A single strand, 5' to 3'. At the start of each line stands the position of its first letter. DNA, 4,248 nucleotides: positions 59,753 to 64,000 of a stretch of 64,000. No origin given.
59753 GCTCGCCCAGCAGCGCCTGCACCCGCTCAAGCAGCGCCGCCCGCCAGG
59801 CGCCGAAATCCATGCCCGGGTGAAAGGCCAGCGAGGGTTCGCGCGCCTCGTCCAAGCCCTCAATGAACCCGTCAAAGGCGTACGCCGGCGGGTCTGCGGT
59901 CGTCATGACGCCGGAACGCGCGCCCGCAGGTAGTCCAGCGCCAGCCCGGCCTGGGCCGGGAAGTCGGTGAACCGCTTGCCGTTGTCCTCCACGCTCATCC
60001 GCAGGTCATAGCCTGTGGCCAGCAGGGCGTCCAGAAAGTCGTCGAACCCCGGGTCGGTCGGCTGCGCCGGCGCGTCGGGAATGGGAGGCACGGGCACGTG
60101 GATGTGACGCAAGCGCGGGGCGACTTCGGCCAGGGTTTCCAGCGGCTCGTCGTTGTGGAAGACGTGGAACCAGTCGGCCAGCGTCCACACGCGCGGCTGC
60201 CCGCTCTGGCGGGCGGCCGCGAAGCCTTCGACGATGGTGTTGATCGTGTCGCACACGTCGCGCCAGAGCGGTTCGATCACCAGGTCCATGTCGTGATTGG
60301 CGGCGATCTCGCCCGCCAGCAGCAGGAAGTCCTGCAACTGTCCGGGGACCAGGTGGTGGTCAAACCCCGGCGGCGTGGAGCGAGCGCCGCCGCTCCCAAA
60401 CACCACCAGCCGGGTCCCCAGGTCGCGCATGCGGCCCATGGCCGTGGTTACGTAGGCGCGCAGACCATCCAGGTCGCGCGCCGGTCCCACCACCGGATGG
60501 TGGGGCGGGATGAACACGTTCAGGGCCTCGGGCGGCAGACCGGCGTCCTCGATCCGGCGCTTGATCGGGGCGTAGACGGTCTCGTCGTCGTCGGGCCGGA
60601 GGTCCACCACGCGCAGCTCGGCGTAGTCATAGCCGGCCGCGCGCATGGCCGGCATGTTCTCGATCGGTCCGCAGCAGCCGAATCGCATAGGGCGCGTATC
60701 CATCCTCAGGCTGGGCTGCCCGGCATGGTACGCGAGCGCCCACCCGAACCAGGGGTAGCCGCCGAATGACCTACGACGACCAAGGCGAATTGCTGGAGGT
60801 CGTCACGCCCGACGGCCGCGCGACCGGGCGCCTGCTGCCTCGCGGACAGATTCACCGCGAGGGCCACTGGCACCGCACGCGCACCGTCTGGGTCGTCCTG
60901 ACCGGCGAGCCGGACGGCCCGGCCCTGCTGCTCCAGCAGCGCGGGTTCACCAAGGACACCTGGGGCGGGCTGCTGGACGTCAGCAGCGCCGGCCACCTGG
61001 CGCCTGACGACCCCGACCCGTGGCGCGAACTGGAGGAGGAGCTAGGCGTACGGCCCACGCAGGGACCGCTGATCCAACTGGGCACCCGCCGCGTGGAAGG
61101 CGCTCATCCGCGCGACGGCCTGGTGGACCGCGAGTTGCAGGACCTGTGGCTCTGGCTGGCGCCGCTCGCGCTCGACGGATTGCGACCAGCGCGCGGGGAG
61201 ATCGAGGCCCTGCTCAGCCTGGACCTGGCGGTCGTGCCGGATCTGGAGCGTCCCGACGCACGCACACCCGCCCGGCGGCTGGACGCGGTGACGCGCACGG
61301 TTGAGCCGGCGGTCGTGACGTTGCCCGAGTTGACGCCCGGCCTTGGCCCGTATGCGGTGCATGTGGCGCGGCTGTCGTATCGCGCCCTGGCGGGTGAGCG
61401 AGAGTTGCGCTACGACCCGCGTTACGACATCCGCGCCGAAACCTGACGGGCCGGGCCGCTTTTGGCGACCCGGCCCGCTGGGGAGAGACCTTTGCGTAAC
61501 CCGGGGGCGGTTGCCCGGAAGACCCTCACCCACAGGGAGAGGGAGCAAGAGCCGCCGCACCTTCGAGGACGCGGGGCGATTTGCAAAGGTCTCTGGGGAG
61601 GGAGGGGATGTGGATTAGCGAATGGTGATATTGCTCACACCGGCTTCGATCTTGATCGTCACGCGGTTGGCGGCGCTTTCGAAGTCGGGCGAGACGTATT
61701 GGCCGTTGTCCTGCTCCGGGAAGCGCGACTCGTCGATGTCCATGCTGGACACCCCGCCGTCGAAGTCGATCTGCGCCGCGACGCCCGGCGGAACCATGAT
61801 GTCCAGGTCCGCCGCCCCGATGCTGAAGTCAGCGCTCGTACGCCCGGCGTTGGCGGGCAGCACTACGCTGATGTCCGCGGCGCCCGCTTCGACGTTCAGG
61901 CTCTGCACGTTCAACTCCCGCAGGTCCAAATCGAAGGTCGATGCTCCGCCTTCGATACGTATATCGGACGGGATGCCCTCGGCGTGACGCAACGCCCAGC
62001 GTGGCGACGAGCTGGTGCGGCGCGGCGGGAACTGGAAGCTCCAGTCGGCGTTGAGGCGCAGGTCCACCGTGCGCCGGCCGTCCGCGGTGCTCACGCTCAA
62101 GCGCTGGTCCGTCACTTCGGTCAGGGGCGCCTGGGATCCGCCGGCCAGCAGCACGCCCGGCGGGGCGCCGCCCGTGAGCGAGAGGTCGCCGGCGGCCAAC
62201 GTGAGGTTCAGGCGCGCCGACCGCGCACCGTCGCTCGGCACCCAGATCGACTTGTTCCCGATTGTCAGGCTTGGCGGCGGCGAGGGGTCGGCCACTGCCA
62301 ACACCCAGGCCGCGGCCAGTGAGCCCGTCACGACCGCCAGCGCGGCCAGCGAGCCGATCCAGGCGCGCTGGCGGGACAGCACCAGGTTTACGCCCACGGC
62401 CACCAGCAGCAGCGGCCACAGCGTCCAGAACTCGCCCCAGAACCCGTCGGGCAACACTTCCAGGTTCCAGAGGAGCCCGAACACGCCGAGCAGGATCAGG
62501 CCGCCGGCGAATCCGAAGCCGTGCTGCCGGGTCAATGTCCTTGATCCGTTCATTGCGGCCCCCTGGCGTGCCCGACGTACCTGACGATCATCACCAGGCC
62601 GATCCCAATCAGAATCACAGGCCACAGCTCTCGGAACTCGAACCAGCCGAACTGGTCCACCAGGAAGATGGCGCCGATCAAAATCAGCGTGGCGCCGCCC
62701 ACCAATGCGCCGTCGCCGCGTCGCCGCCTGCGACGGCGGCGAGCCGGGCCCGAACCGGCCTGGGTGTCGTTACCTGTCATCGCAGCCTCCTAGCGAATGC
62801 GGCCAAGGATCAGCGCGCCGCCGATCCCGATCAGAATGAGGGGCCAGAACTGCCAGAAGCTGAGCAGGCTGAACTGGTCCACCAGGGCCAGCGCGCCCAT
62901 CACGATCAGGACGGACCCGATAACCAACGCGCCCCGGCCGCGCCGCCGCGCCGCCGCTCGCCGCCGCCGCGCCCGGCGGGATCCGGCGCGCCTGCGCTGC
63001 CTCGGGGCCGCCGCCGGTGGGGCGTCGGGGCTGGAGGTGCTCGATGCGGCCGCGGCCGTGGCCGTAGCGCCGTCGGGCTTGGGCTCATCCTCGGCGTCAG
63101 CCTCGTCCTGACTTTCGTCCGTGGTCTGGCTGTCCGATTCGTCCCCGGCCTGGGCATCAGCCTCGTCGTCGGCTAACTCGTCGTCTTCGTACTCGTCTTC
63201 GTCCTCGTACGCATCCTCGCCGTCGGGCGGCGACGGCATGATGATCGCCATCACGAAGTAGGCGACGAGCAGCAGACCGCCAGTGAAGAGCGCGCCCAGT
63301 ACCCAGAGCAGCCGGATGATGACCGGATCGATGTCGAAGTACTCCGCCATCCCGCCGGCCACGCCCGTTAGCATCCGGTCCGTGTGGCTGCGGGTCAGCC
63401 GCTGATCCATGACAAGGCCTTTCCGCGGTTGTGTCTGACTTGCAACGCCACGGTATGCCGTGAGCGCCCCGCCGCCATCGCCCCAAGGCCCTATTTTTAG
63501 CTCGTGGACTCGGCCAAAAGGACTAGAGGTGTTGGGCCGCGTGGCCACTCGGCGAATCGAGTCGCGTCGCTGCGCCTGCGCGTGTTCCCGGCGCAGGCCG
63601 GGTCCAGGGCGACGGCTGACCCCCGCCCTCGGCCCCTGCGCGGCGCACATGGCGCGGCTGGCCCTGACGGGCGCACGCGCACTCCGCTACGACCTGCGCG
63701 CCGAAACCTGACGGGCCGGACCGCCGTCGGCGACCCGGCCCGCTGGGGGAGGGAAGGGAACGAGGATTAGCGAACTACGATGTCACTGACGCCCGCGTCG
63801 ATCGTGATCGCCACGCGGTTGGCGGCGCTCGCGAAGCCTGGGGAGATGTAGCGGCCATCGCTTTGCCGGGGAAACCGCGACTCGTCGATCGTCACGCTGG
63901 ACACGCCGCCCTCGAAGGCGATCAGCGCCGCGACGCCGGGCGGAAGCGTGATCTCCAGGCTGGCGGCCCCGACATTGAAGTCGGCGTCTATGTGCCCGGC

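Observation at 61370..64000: Local segmental duplication that captures a MITE filled site and its empty site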

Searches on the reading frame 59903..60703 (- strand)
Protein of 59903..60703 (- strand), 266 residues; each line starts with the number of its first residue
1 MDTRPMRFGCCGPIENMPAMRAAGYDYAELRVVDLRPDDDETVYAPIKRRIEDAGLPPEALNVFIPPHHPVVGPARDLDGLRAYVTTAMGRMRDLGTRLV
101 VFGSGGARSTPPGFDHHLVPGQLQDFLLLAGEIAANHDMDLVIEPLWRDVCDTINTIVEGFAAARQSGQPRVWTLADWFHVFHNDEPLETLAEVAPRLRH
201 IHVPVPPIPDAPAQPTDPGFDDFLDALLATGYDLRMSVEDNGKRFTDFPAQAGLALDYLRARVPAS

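Call 10: search_protein_families(library=pfam, proteins=[window:59903-60703:-], max_evalue=0.01)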
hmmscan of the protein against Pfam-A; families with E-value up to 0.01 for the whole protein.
window:59903-60703:- (266 aa): 1 family
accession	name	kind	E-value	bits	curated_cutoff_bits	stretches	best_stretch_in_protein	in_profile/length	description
PF01261.30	AP_endonuc_2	-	8.6e-22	78.5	31.1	1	20-260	4-247/249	Xylose isomerase-like TIM barrel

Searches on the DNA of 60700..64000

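Call 32: search_rna_families(source=window, start=60700, end=64000, threshold=evalue, max_evalue=1)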
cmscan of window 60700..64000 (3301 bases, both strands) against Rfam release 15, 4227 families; matches with E-value up to 1: 1.
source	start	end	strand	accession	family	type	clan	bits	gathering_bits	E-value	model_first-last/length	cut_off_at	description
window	61439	61536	-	RF01757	sbcD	Gene; sRNA;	-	27.3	40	0.014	1-155/155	no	sbcD RNA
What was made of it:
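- There is a sub-threshold Rfam sbcD match at 27.3 bits (call 32).
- Tried and rejected: Rfam gave only a sub-threshold sbcD match, judged to be chance (call 32).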

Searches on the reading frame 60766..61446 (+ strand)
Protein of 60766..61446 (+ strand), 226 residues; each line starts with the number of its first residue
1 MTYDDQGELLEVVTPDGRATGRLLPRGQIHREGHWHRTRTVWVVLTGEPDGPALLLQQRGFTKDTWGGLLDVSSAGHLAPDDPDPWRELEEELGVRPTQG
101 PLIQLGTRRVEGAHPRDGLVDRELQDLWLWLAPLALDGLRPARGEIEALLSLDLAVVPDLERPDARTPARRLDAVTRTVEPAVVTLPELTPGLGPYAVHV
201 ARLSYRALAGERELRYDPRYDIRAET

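Call 10: search_protein_families(library=pfam, proteins=[window:60766-61446:+], max_evalue=0.01)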
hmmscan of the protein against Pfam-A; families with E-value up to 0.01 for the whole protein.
window:60766-61446:+ (226 aa): 1 family
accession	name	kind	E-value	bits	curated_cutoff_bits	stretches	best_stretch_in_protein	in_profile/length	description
PF00293.34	NUDIX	-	7.4e-08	32.9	21.1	1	37-164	2-126/134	NUDIX domain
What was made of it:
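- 60766..61446 (+): NUDIX hydrolase gene; its last ~115 nt (from about 61331) lie inside duplication unit 1. Pfam NUDIX, 32.9 bits against a cutoff of 21.1 (call 10).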

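Call 13: find_encoding_contigs(protein=window:60766-61446:+, flank=10000, max_places=6)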
Protein window:60766-61446:+ (226 aa): no gene with exactly this product is on record in the collection.

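Call 31: search_protein_families(library=ncbifam, proteins=[window:60766-61446:+], max_evalue=0.01)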
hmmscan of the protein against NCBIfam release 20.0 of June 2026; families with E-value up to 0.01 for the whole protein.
window:60766-61446:+ (226 aa): 3 families
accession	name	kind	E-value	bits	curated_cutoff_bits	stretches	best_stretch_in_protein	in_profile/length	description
NF002995.0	PRK03759.1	equivalog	8e-09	35.4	127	1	6-149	5-142/185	isopentenyl-diphosphate Delta-isomerase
TIGR02150.1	IPP_isom_1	equivalog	0.0042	16.9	105.8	1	16-101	7-90/159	isopentenyl-diphosphate delta-isomerase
NF011922.0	PRK15393.1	equivalog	0.0068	16.1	152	1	26-97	28-98/182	NUDIX hydrolase YfcD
